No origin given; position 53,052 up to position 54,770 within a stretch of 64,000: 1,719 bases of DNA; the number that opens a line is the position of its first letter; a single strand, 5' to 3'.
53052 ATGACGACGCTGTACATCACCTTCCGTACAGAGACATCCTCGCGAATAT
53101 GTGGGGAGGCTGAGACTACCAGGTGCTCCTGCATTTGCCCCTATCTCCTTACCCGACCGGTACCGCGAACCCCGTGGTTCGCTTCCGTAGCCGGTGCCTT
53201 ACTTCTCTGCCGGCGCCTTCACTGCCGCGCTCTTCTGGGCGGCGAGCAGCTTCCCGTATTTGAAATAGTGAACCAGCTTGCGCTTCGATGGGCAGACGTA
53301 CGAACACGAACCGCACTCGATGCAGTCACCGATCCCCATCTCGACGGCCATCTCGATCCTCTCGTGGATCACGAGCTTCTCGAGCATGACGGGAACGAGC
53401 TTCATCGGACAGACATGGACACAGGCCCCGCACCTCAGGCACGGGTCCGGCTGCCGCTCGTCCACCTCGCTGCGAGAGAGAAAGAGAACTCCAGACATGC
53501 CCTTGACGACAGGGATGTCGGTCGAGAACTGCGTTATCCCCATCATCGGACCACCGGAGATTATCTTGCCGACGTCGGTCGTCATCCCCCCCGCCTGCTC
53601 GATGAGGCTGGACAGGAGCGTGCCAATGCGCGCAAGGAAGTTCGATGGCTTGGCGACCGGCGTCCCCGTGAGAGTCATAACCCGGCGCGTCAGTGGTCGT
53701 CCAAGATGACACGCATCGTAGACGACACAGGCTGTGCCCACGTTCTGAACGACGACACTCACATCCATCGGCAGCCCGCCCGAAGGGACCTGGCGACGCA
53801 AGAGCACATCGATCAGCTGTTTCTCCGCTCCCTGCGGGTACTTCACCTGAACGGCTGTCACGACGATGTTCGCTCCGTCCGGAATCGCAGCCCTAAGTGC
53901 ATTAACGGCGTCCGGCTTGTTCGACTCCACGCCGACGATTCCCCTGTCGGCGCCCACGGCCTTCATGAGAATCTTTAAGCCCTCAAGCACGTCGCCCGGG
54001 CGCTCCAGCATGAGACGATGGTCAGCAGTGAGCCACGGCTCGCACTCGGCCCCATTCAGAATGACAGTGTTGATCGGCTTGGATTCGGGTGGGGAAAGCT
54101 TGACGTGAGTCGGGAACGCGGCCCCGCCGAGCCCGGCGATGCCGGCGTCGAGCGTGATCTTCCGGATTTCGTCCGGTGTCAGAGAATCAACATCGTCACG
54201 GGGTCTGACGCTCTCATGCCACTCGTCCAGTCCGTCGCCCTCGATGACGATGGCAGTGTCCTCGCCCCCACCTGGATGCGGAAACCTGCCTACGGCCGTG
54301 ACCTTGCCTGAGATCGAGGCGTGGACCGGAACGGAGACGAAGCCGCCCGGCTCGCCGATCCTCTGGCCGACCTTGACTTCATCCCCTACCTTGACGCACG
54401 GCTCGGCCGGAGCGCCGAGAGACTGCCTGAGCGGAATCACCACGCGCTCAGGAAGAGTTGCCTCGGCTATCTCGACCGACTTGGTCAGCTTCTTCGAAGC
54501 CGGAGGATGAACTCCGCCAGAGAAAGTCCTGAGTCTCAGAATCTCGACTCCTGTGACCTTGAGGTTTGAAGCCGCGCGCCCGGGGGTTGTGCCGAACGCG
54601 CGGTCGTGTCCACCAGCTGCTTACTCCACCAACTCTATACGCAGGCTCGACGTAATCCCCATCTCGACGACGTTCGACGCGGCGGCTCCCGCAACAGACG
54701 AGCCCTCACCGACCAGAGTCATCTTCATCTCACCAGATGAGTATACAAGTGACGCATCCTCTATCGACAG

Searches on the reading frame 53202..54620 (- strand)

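Call 62: search_protein_families(library=pfam, proteins=[window:53202-54620:-], max_evalue=0.0001)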
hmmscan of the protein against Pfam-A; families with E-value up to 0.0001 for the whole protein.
window:53202-54620:- (473 aa): 13 families
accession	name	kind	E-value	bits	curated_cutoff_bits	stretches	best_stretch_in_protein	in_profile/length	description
PF01512.22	Complex1_51K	-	6.5e-52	175.9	31.2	1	158-301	3-149/150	Nuo51 FMN-binding domain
PF13375.12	RnfC_N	-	1e-34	119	25.6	1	32-130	2-100/101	RnfC Barrel sandwich hybrid domain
PF10531.15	SLBB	-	1.9e-10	40.8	27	1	315-362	2-54/55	SLBB domain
PF13237.11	Fer4_10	-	5.3e-09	36.3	25.5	1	389-444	4-53/53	4Fe-4S dicluster domain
PF13187.11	Fer4_9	-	2.4e-08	34.3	27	1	394-446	2-50/52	4Fe-4S dicluster domain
PF12838.12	Fer4_7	-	3.8e-08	34.1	27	1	394-446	2-51/52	4Fe-4S dicluster domain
PF12797.12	Fer4_2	-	7.1e-07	29.2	24.5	0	391-405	7-21/22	4Fe-4S binding domain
PF13183.11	Fer4_8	-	1e-06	29.6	27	1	392-446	3-67/68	4Fe-4S dicluster domain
PF13746.11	Fer4_18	-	4.4e-06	27.3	27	0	420-446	48-74/114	4Fe-4S dicluster domain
PF12800.12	Fer4_4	-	1.5e-05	25.3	24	0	391-406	1-16/17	4Fe-4S binding domain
PF13534.11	Fer4_17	-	2.5e-05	25.2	22.2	0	394-445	2-58/61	4Fe-4S dicluster domain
PF00037.32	Fer4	-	2.8e-05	24.2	21.1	0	391-406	5-20/24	4Fe-4S binding domain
PF12798.12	Fer4_3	-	5.2e-05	24.2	27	0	394-406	1-13/15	4Fe-4S binding domain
